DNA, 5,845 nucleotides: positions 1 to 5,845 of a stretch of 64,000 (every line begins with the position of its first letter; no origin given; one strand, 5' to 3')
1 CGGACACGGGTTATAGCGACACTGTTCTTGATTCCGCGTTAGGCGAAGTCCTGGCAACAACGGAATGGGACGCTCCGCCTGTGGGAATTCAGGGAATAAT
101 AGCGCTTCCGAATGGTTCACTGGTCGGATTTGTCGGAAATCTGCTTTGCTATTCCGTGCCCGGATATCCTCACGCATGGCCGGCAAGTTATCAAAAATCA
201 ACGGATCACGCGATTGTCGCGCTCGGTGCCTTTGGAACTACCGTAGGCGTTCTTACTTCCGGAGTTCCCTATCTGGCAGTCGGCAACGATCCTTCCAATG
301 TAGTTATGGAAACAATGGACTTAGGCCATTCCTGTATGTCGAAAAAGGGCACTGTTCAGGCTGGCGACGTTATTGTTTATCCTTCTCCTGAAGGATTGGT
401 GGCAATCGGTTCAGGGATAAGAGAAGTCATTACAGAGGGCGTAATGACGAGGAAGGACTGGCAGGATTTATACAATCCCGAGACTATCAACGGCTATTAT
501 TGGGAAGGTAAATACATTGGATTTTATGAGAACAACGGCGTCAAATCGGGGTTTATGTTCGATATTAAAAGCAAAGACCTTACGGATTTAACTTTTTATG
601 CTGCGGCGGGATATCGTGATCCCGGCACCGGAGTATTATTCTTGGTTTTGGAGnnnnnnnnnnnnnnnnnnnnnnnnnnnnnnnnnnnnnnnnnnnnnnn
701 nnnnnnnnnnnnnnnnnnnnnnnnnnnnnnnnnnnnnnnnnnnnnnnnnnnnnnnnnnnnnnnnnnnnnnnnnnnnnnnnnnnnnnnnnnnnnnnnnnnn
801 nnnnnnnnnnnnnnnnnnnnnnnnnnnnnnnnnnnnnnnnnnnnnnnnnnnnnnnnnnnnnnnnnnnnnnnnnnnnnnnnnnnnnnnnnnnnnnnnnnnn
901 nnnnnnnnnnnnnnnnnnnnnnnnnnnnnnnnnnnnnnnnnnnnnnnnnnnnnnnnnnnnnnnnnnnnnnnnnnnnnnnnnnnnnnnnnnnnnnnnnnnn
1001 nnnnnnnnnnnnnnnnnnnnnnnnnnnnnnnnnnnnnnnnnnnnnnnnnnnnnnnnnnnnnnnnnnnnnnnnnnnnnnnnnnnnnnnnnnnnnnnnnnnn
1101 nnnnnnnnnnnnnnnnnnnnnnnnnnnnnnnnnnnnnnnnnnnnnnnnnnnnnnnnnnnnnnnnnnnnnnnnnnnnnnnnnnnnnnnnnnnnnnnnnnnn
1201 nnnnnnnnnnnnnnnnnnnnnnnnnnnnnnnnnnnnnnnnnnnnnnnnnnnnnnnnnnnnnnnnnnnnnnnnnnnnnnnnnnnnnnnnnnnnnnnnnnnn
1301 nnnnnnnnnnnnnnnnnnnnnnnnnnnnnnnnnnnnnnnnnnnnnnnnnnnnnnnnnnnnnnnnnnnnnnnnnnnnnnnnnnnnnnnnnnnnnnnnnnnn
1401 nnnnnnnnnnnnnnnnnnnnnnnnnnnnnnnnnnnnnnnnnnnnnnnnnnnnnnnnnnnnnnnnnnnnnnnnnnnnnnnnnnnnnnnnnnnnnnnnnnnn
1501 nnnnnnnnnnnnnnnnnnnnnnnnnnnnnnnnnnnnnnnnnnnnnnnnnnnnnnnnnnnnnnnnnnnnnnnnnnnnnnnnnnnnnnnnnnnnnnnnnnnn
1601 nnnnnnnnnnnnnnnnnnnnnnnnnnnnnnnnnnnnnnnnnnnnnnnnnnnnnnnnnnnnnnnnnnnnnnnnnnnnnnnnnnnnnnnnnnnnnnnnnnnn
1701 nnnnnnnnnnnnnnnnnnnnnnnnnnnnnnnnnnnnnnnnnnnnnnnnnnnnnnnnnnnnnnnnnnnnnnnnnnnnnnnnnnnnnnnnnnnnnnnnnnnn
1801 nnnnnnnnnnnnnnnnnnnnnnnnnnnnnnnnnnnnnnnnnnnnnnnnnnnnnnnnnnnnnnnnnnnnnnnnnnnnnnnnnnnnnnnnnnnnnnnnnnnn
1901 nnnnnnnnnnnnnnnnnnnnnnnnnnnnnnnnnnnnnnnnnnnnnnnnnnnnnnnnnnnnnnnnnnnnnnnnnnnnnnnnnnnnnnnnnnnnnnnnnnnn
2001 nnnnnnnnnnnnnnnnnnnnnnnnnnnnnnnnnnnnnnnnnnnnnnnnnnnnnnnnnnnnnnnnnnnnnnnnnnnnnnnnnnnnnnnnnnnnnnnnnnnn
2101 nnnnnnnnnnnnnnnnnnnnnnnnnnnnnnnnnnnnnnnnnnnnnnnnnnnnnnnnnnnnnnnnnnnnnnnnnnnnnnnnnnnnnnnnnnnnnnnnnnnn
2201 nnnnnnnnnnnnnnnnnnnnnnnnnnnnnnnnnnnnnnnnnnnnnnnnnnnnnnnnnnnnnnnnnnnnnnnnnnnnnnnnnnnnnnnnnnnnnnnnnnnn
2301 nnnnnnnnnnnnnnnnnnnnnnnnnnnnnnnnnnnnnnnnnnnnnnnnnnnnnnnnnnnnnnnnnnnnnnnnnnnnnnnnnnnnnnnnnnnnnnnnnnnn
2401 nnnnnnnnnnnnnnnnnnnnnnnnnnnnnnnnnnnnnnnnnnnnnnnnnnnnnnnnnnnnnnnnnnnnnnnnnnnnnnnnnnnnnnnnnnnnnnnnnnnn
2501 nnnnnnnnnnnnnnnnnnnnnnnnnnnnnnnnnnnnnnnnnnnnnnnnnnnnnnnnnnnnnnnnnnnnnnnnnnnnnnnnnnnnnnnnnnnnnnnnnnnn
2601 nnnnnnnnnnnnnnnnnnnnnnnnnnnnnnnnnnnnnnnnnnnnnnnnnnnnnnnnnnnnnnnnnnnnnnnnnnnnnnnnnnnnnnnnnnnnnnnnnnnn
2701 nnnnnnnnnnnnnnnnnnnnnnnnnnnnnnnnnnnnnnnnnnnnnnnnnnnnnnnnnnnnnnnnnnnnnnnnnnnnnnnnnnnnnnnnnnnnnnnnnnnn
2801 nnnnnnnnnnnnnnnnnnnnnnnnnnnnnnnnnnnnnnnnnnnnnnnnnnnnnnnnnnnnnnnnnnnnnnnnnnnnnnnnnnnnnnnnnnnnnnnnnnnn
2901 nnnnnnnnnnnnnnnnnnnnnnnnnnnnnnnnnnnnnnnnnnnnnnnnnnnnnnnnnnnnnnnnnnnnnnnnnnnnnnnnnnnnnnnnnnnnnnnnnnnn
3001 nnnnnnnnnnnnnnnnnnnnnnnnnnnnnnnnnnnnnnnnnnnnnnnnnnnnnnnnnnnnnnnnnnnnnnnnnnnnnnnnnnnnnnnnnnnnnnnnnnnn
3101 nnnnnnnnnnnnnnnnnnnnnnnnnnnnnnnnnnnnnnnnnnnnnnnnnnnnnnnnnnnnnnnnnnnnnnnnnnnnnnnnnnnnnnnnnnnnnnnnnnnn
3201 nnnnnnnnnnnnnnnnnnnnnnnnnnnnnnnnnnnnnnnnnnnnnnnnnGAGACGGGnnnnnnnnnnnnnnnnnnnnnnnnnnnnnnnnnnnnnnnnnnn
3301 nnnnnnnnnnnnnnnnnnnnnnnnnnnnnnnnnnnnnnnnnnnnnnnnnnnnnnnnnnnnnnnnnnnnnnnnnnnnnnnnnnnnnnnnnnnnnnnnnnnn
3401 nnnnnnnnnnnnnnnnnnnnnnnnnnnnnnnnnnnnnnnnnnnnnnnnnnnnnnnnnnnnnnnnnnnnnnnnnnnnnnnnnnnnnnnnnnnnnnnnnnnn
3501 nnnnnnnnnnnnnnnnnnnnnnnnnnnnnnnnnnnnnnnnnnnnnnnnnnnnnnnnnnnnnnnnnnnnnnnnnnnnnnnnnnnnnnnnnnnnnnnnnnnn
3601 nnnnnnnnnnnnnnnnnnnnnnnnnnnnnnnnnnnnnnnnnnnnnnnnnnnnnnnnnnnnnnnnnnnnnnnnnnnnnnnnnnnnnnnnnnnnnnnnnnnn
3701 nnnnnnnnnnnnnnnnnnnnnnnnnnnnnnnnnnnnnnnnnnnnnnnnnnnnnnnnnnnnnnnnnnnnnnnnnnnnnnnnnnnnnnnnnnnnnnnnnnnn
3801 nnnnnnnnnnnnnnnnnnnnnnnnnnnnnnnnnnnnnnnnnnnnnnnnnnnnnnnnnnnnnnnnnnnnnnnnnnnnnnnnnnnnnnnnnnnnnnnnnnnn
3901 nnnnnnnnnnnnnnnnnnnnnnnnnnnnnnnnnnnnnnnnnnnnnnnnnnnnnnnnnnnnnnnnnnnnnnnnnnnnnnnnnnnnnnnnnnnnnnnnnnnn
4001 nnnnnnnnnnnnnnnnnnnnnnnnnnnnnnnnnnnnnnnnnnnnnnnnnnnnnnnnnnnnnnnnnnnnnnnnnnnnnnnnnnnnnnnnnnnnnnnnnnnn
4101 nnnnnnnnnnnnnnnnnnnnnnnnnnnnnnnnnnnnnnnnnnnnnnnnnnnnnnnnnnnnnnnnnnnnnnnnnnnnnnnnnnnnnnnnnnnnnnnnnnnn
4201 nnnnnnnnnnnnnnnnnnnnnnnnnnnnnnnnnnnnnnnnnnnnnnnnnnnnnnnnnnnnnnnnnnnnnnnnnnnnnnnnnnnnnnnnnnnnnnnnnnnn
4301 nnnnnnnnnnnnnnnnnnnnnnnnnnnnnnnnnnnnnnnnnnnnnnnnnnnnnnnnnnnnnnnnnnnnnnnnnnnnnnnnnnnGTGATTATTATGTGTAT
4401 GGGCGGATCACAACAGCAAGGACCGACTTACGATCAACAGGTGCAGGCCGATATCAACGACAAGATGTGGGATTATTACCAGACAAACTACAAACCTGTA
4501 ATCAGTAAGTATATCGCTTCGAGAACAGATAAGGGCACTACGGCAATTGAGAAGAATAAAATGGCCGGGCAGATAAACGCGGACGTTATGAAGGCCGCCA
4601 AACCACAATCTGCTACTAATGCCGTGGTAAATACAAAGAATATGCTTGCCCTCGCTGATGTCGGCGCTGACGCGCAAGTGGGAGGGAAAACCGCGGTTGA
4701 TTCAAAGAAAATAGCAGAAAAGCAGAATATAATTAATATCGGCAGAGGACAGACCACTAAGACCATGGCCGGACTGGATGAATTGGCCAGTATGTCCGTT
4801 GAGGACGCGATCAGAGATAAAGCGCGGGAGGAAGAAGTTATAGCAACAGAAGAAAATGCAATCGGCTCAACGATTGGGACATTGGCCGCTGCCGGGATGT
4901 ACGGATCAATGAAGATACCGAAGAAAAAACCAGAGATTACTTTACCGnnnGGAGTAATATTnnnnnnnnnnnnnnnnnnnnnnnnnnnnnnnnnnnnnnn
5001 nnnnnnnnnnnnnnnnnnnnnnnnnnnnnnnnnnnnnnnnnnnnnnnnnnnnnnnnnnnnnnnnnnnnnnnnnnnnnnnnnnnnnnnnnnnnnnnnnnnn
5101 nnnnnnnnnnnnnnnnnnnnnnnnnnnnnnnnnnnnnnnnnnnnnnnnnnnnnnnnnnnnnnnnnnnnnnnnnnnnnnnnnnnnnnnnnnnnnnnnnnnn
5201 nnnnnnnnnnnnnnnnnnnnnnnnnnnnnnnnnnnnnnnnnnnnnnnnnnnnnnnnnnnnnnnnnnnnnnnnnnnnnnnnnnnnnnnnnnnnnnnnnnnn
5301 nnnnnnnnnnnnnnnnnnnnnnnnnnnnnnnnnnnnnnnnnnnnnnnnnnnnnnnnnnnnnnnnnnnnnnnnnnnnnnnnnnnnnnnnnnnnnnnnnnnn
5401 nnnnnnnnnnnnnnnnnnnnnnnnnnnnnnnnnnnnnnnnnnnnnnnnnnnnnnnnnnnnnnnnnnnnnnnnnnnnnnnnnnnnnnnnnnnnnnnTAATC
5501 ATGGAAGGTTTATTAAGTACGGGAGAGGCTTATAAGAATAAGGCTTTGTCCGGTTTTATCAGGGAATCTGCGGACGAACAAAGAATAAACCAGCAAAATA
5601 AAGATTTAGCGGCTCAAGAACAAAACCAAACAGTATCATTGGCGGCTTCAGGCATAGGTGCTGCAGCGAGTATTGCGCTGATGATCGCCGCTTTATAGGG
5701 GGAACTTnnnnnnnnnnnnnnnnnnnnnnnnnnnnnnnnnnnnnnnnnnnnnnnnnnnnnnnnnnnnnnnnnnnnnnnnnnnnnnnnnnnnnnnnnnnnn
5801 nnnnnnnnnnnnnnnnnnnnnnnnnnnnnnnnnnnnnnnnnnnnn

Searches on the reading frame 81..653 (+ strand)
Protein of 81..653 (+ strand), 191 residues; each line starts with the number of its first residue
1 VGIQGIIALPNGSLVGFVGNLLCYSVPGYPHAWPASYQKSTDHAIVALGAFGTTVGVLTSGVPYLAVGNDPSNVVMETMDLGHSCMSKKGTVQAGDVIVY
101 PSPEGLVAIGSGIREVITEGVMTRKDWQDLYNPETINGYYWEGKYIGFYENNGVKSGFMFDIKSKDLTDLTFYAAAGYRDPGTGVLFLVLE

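Call 9: search_protein_families(library=phrogs, proteins=[window:81-653:+], max_evalue=0.001)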
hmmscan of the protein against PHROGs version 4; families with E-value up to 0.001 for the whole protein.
window:81-653:+ (191 aa): 2 families
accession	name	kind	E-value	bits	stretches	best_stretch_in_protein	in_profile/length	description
phrog_511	-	head and packaging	8.8e-58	197.4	1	3-189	565-752/862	internal virion protein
phrog_26027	-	unknown function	5.1e-07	30.4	1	97-168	4-77/201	-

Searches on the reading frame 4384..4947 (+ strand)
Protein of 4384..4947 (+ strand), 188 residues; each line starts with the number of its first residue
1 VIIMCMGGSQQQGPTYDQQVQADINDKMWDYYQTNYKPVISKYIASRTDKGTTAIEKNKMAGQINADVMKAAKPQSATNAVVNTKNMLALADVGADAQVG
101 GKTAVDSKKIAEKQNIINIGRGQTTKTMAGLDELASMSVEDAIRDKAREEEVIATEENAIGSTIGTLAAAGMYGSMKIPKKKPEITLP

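Call 9: search_protein_families(library=phrogs, proteins=[window:4384-4947:+], max_evalue=0.001)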
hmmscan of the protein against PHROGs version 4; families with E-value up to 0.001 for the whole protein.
window:4384-4947:+ (188 aa): 1 family
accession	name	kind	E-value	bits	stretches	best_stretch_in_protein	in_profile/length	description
phrog_611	-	unknown function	2.2e-09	38.1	1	6-172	5-186/218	-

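Call 106: search_protein_families(library=pfam, proteins=[window:4384-4947:+], max_evalue=0.1)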
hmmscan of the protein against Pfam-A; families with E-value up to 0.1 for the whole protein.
window:4384-4947:+ (188 aa): 1 family
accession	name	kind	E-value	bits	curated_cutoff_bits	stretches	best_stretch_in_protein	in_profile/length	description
PF02826.25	2-Hacid_dh_C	-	0.069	13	25.1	0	109-154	116-161/178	D-isomer specific 2-hydroxyacid dehydrogenase, NAD binding domain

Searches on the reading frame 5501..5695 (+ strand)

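Call 37: search_protein_families(library=phrogs, proteins=[window:5501-5695:+], max_evalue=0.01)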
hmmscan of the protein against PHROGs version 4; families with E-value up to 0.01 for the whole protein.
window:5501-5695:+ (65 aa): 1 family
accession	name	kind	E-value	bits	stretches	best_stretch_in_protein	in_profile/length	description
phrog_594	-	unknown function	4.3e-08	34.5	1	3-63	4-64/85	-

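Call 106: search_protein_families(library=pfam, proteins=[window:5501-5695:+], max_evalue=0.1)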
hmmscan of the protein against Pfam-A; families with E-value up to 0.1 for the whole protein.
window:5501-5695:+ (65 aa): 0 families
